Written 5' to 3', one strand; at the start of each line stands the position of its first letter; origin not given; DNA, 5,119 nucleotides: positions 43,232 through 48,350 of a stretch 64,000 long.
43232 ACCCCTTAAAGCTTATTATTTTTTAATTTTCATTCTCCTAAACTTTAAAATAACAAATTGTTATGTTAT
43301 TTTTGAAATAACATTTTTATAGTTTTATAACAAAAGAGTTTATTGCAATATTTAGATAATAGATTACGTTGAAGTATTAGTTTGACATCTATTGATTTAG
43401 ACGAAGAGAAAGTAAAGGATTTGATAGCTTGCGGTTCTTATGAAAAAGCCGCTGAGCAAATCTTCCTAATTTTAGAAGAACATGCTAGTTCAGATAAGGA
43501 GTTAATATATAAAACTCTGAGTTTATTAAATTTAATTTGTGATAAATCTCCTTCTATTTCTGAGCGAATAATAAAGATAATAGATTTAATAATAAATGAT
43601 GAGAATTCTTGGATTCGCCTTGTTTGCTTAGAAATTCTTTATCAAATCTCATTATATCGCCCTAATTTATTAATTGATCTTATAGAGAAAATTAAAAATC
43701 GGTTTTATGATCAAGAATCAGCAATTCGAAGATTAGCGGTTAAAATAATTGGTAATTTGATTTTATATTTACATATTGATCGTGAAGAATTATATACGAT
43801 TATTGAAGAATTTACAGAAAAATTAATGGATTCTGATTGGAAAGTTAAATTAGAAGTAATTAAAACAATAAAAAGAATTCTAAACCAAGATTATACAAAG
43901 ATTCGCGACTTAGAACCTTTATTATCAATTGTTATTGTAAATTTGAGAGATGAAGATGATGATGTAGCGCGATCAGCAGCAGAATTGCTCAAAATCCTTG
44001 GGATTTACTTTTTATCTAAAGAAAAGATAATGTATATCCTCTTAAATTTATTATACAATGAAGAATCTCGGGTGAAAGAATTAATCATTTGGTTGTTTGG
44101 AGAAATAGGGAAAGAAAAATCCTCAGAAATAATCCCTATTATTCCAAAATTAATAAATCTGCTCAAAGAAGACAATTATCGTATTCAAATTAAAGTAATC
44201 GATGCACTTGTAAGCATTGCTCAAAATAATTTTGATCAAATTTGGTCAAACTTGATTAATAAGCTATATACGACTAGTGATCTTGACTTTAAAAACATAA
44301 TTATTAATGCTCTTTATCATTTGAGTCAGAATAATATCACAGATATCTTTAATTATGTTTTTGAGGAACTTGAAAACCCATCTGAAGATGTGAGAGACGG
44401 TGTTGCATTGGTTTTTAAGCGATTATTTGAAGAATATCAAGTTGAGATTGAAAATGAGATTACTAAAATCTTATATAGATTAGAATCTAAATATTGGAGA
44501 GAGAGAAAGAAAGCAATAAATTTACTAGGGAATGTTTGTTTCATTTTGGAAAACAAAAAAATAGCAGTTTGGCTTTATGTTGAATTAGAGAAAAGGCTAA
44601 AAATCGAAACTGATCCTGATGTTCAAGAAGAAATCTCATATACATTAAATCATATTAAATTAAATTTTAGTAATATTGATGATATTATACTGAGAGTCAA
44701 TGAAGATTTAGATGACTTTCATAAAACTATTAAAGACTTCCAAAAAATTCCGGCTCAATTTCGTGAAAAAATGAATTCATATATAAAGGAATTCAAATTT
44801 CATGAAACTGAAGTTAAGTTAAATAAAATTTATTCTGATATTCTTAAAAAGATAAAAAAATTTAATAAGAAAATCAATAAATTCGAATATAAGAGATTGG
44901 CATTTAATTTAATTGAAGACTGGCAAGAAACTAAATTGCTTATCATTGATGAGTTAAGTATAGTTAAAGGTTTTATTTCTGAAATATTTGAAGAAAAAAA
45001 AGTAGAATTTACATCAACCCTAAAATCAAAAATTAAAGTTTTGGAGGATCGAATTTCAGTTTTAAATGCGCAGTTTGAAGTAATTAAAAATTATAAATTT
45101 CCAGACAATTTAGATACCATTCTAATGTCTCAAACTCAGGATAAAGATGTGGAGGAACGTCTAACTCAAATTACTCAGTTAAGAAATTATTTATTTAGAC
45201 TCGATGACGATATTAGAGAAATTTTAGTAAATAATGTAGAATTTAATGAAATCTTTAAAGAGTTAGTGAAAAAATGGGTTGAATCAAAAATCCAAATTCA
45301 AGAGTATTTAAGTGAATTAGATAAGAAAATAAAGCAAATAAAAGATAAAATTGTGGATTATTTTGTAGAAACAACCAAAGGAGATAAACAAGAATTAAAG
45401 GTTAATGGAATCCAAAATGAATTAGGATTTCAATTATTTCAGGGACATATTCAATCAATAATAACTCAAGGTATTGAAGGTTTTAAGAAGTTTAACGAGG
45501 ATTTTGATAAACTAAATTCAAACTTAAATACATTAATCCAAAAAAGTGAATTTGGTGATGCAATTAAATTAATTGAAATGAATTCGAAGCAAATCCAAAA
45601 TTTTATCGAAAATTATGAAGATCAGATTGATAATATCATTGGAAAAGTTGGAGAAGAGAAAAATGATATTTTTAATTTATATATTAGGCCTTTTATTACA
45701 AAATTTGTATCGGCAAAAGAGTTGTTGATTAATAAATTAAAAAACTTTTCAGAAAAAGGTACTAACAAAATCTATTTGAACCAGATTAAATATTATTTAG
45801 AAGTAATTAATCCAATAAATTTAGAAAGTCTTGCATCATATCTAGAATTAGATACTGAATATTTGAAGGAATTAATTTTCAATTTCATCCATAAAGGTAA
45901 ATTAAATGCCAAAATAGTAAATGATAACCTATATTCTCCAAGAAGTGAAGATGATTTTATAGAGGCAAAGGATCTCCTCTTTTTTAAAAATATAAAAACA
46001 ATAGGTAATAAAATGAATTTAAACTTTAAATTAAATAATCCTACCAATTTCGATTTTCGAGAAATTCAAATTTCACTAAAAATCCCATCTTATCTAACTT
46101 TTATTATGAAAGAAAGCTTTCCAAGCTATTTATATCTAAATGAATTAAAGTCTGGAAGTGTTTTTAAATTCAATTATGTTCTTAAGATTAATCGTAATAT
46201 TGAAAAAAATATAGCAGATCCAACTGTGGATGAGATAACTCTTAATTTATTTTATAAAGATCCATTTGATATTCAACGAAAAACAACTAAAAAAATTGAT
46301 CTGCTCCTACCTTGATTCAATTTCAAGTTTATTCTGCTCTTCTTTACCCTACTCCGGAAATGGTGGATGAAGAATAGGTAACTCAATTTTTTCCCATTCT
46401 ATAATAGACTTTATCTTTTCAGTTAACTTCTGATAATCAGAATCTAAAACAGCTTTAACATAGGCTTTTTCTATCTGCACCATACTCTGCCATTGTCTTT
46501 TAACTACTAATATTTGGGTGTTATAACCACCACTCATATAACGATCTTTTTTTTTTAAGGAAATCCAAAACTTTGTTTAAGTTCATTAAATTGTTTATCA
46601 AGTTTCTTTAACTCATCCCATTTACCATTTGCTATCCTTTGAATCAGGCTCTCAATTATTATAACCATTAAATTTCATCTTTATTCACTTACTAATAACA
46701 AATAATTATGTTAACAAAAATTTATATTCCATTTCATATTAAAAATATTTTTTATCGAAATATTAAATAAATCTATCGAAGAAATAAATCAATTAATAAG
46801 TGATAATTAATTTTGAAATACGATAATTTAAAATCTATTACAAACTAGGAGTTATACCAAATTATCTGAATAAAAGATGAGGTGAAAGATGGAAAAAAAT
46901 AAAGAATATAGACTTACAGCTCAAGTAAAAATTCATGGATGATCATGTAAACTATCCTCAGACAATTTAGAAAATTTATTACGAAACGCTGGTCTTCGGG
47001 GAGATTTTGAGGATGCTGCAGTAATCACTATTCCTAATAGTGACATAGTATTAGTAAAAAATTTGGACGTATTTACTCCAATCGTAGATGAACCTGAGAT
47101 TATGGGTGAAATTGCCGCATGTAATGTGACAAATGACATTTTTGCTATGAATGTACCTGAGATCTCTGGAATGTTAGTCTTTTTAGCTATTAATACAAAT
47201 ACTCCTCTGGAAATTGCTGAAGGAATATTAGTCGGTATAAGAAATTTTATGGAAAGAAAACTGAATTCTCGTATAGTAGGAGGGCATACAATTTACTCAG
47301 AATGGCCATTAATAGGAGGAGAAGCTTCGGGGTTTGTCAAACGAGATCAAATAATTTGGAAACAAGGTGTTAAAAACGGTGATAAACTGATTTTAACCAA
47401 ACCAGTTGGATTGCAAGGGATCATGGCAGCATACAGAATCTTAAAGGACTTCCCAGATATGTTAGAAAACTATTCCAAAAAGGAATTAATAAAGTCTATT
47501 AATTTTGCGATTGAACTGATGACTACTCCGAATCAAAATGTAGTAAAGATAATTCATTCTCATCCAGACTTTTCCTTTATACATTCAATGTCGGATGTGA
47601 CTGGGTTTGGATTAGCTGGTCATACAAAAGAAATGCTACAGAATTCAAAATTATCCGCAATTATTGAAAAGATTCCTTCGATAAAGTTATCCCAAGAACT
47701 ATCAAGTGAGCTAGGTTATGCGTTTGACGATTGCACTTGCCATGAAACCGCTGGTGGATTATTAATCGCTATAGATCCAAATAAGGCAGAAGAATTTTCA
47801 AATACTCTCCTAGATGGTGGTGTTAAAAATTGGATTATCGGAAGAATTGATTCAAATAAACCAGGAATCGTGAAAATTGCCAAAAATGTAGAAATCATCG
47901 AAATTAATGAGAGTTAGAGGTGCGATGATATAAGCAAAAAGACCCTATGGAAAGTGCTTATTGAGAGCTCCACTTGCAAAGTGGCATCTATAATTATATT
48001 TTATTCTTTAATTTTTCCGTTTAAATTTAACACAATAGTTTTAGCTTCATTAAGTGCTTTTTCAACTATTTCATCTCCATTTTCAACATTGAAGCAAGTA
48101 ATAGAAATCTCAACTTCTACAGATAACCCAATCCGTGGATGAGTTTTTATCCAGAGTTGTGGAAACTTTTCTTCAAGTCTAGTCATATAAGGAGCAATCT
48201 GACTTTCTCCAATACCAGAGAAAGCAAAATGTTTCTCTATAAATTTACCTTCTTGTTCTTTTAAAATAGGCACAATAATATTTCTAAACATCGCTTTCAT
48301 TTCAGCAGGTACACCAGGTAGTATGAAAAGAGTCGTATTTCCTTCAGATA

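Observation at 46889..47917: selD is itself a selenoprotein: in-frame UGA at the active-site Cys/Sec position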

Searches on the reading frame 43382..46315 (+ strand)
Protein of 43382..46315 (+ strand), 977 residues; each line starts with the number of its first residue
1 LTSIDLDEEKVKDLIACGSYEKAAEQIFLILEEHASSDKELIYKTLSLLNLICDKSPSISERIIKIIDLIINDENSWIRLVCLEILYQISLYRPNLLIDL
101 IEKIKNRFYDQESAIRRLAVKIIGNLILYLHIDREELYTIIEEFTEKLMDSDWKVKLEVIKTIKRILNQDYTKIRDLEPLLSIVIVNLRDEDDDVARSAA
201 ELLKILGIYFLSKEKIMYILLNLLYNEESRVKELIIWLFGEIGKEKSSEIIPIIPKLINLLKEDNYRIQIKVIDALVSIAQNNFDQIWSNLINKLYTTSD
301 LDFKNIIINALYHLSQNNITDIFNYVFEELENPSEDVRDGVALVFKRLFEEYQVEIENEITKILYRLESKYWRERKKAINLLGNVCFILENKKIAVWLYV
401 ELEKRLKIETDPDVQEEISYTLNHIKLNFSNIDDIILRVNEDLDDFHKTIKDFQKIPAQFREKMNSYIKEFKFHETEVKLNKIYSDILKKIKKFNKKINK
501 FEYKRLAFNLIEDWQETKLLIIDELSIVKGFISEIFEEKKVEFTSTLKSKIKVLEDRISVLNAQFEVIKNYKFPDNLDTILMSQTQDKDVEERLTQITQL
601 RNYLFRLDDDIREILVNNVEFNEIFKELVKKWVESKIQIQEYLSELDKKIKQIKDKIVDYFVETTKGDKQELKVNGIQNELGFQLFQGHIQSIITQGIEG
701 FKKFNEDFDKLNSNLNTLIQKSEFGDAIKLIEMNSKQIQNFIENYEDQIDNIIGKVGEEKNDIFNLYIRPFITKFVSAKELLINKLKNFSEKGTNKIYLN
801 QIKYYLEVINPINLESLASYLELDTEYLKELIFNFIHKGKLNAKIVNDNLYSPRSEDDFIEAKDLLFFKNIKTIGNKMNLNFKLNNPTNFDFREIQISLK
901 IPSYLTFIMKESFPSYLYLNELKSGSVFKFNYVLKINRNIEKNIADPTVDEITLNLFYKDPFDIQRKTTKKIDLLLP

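Call 62: find_encoding_contigs(protein=window:43382-46315:+, flank=3000, max_places=6)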
Protein window:43382-46315:+ (977 aa): no gene with exactly this product is on record in the collection.

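Call 64: search_protein_families(library=pfam, proteins=[window:43382-46315:+], max_evalue=0.0001)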
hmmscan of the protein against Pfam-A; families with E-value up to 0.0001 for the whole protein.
window:43382-46315:+ (977 aa): 7 families
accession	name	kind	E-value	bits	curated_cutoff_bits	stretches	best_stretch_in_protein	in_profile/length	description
PF02985.28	HEAT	-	4.2e-17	61.1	23.5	0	253-281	1-29/31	HEAT repeat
PF13646.12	HEAT_2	-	5.1e-10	39.9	27.7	0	105-201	5-85/88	HEAT repeats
PF20168.4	PDS5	-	1.2e-08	33.7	27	1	72-176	294-397/1053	Sister chromatid cohesion protein PDS5 protein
PF01602.26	Adaptin_N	-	2.1e-08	33.7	37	1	29-251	233-450/524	Adaptin N terminal region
PF13513.12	HEAT_EZ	-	1.2e-07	32.6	27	0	216-242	29-55/55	HEAT-like repeat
PF12717.13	Cnd1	-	7.7e-06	26.5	26.4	0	53-163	49-160/162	non-SMC mitotic condensation complex subunit 1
PF25786.1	HEAT_GCN1_C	-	3.5e-05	24.3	27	0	136-205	24-93/151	GCN1-like, C-terminal HEAT repeats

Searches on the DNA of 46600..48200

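Call 11: search_rna_families(source=window, start=46600, end=48200, threshold=evalue, max_evalue=10, show_alignments=3)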
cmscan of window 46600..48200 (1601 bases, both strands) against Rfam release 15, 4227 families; matches with E-value up to 10: 4.
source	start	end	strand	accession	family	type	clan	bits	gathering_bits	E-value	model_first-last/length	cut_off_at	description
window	47242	47364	+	RF02572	babR_5UTR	Cis-reg;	-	18.6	93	5.4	1-134/134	no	Brucella babR 5'UTR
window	47747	47768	+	RF01107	SBRMV1_UPD-PKf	Cis-reg;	-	18.5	39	2.4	1-27/27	no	Pseudoknot of upstream pseudoknot domain (UPD) of the 3'UTR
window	47515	47643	-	RF00586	SNORA12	Gene; snRNA; snoRNA; HACA-box;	-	16.8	45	1.8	1-148/148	no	Small nucleolar RNA SNORA12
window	47207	47285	-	RF02706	TeloSII_ncR30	Gene; sRNA;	-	15.9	86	0.79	1-226/226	no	TeloSII non coding RNA 30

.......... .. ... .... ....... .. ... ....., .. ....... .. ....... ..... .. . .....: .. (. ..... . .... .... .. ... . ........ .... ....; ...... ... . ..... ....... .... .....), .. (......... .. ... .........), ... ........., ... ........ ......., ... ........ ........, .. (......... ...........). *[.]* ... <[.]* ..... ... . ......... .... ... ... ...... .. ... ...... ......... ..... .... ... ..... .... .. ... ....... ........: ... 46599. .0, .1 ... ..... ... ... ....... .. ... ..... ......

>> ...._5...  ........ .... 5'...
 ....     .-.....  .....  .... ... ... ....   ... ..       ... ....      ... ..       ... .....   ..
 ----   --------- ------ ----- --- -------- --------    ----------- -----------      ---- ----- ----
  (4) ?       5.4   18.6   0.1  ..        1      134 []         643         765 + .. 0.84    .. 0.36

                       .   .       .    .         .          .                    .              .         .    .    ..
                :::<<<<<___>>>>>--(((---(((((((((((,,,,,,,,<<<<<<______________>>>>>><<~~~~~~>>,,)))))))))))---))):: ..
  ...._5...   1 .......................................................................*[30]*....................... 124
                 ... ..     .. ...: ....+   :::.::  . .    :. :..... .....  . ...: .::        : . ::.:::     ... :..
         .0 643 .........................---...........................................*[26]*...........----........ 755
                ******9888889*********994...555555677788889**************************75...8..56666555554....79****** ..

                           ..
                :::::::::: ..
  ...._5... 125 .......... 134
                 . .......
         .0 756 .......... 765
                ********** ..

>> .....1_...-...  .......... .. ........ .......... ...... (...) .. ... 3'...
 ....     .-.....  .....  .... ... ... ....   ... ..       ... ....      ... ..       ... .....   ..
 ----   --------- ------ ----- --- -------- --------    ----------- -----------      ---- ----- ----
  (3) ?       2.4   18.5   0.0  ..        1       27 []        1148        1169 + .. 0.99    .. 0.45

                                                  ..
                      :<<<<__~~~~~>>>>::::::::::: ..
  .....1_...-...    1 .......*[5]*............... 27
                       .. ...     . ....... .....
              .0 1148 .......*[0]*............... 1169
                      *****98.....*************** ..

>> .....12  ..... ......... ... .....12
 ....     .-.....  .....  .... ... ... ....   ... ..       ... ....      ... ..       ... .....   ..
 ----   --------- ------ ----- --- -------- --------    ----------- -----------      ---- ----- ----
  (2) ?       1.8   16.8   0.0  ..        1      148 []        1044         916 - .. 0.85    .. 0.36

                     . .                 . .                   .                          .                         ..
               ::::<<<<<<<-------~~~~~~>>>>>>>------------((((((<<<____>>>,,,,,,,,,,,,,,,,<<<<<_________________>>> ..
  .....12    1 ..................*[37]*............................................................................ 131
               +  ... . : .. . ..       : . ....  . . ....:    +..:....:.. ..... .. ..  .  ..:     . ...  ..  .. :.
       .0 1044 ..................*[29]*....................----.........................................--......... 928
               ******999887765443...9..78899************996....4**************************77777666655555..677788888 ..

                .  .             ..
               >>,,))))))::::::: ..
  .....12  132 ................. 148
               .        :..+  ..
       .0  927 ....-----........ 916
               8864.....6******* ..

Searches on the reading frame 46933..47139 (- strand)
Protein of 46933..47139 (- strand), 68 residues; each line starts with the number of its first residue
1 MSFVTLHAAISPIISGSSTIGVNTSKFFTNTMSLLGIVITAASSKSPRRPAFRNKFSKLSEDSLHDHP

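Call 61: find_encoding_contigs(protein=window:46933-47139:-, flank=3000, max_places=6)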
Protein window:46933-47139:- (68 aa): no gene with exactly this product is on record in the collection.
